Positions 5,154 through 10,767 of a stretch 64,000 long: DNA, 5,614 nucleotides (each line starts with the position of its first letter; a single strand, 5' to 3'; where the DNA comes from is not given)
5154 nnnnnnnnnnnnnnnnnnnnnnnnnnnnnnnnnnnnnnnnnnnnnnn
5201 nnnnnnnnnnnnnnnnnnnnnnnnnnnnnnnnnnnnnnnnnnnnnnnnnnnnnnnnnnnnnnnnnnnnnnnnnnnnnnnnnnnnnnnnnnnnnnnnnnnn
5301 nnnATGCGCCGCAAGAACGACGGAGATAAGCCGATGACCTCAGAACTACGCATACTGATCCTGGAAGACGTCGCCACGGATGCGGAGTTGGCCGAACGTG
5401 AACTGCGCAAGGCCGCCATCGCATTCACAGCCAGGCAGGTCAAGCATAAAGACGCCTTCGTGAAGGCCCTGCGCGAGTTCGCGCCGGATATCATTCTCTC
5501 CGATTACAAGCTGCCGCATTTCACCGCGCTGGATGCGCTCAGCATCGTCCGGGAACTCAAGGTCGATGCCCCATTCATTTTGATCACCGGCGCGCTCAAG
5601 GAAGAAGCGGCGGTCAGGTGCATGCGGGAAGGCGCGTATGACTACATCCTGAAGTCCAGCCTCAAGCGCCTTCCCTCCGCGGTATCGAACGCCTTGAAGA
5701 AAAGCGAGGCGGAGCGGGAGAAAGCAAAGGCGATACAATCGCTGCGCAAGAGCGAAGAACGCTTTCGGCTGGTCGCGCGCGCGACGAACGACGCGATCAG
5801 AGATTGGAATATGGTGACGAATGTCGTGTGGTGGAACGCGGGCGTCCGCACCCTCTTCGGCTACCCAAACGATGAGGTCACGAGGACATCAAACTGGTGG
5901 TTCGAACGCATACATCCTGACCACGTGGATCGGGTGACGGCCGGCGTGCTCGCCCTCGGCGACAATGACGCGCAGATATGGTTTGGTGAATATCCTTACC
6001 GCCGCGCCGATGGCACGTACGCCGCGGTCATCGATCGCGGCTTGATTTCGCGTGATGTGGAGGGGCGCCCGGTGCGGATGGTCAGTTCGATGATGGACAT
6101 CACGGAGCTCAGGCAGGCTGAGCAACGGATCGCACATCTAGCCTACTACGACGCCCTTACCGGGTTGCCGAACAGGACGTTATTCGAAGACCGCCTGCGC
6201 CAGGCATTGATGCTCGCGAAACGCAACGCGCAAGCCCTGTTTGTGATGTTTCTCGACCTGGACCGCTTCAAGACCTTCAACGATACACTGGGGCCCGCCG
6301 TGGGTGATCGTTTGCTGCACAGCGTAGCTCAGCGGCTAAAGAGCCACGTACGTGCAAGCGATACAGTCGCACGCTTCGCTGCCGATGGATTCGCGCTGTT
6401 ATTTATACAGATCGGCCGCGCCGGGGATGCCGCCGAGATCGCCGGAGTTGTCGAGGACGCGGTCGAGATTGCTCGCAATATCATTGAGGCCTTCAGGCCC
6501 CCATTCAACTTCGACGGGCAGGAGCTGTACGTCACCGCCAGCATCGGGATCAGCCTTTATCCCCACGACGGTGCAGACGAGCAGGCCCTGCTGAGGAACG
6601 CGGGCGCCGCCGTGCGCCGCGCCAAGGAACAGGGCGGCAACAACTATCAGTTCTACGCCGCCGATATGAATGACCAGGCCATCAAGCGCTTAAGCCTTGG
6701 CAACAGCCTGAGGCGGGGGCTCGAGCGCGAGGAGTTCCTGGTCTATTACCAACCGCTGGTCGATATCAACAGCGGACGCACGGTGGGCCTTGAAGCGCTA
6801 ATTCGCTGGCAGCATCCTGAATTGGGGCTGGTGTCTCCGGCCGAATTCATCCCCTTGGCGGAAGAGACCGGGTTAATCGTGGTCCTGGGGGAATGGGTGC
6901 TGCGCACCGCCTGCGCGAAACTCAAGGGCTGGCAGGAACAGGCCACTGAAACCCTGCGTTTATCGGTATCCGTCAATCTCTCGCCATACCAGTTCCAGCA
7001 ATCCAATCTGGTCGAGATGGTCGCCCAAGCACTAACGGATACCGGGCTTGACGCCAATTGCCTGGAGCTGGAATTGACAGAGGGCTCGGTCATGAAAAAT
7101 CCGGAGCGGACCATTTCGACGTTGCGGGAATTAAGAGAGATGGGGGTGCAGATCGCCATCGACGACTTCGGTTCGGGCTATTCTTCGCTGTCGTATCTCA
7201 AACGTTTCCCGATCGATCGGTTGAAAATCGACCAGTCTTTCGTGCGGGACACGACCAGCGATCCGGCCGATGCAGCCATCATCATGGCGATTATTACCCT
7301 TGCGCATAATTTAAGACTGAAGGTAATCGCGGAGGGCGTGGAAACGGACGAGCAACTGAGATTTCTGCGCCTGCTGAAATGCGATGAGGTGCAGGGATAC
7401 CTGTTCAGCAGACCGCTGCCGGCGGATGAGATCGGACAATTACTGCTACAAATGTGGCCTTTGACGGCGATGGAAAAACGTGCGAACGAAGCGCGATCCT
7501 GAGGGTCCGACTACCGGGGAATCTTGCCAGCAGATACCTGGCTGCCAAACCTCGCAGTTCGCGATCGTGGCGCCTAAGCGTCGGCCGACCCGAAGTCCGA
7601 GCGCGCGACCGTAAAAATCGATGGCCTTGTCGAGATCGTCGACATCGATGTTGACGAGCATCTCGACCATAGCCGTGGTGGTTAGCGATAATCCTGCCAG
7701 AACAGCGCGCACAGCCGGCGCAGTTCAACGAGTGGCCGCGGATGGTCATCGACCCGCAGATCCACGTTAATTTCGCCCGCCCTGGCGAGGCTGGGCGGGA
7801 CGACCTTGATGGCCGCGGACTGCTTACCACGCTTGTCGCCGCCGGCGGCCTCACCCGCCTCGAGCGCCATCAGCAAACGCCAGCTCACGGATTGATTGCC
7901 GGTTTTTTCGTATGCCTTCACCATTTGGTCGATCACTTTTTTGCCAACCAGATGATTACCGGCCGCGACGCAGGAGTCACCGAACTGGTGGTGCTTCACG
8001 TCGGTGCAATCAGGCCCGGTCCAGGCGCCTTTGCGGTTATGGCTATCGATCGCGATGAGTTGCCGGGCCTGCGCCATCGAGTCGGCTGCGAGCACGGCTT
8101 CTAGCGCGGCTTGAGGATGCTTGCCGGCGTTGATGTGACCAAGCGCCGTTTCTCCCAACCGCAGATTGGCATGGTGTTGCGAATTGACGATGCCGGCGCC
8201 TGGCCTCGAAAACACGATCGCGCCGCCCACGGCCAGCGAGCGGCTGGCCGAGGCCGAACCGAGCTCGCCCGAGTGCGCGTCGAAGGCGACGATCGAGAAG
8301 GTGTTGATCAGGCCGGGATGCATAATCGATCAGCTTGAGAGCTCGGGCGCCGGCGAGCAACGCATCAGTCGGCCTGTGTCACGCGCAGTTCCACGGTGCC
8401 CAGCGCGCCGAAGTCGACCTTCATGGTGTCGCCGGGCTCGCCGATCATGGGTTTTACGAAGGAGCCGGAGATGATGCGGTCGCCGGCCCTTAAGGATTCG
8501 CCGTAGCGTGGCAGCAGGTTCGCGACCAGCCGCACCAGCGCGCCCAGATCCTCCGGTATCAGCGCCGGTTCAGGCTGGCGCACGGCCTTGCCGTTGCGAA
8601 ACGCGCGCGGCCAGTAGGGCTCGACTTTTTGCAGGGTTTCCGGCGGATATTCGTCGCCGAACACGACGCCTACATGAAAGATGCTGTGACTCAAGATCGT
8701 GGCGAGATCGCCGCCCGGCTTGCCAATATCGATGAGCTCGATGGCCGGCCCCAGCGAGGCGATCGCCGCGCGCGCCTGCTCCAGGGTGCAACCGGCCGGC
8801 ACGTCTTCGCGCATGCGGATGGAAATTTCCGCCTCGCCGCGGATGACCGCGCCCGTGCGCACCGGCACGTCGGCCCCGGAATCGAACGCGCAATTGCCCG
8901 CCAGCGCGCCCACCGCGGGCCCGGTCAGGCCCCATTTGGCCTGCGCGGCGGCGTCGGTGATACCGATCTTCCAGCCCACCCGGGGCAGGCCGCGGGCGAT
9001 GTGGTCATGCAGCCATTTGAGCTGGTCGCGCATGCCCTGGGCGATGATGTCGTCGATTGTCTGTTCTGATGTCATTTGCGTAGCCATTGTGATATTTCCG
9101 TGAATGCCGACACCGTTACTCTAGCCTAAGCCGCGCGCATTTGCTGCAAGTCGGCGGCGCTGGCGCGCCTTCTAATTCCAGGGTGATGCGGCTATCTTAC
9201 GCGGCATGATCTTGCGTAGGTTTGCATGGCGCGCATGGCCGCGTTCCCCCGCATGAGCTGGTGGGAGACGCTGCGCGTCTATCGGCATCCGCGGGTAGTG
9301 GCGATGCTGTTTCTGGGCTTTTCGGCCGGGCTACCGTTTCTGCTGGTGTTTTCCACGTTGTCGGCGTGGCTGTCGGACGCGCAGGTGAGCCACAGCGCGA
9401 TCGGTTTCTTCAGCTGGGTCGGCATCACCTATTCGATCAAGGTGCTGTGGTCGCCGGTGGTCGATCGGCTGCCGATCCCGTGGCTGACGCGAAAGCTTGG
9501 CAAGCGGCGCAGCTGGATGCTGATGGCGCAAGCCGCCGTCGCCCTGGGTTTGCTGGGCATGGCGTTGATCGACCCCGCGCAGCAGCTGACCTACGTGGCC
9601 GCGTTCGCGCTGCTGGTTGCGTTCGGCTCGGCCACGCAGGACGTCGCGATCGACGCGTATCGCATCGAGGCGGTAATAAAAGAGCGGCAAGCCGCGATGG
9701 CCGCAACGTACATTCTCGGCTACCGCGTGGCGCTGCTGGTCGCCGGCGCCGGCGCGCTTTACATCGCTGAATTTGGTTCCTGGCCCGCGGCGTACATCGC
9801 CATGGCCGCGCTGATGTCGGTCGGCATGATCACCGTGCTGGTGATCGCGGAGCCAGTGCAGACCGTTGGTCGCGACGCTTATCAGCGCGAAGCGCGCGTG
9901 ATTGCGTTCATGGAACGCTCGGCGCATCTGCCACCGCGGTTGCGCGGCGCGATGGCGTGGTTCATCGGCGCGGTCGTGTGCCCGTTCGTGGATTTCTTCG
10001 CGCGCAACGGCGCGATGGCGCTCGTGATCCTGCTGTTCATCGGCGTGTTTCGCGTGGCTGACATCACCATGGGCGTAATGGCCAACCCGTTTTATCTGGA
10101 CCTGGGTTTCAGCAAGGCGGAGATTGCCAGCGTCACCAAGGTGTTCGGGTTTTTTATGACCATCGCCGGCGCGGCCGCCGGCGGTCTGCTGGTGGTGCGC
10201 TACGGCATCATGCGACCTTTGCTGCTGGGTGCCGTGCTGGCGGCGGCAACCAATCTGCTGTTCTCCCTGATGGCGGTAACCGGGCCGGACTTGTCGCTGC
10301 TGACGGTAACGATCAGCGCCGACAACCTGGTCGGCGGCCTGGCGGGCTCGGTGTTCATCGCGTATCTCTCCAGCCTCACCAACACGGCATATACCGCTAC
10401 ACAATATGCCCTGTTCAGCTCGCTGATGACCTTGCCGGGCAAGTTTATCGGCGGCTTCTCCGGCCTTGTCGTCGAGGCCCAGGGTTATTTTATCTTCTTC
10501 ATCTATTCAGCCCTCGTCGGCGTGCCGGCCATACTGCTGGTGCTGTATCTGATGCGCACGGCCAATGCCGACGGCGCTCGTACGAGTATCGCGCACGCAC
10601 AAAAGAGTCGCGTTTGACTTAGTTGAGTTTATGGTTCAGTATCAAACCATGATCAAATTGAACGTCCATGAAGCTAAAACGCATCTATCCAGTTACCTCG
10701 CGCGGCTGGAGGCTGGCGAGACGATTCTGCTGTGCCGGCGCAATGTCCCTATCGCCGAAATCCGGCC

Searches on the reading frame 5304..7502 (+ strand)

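Call 42: search_protein_families(library=pfam, proteins=[window:5304-7502:+], max_evalue=0.00001)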
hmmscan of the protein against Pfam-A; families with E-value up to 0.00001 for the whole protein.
window:5304-7502:+ (732 aa): 4 families
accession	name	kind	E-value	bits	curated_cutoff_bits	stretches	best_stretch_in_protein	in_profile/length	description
PF00563.25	EAL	-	5.6e-81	271.8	31.3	1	467-704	2-236/236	EAL domain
PF00990.26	GGDEF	-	1.5e-42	145.5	23.8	1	280-447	1-161/161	Diguanylate cyclase, GGDEF domain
PF08447.18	PAS_3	-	2.8e-15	56.8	25.6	1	175-261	2-87/89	PAS fold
PF00072.30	Response_reg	-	1e-12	48.7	30.2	1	17-123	1-106/111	Response regulator receiver domain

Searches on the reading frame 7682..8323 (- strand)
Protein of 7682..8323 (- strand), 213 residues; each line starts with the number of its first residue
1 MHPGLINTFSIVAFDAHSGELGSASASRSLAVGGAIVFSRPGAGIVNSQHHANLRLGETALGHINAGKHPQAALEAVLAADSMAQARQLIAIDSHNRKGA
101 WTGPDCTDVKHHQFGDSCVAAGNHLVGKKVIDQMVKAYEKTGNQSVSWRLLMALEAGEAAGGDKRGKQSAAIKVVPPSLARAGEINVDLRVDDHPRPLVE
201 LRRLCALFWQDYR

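Call 42: search_protein_families(library=pfam, proteins=[window:7682-8323:-], max_evalue=0.00001)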
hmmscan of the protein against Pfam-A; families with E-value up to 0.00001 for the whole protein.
window:7682-8323:- (213 aa): 1 family
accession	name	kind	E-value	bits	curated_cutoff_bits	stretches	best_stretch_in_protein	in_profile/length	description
PF06267.17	DUF1028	-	4.5e-61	206.5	26.2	1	8-201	1-193/193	Family of unknown function (DUF1028)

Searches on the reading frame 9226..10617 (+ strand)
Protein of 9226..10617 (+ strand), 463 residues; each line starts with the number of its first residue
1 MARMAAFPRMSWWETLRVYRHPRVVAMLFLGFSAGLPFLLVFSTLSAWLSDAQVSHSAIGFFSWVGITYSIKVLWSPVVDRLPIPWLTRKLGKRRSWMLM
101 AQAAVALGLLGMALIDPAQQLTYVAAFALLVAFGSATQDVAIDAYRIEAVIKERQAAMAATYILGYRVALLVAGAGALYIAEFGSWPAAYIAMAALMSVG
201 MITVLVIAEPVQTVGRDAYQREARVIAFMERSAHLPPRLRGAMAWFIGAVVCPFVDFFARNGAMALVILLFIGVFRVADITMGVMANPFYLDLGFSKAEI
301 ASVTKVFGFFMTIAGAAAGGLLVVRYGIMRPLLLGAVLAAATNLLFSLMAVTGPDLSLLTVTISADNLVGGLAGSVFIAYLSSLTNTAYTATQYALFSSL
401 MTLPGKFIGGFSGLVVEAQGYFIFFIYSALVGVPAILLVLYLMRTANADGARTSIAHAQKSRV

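Call 42: search_protein_families(library=pfam, proteins=[window:9226-10617:+], max_evalue=0.00001)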
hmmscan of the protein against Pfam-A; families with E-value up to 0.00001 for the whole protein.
window:9226-10617:+ (463 aa): 2 families
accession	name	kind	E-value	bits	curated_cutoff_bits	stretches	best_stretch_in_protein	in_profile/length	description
PF07690.21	MFS_1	-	3.3e-17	62.9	33.4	1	28-404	2-342/347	Major Facilitator Superfamily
PF13000.13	Acatn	-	7.9e-11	41.6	23.7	1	28-152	6-149/546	Acetyl-coenzyme A transporter 1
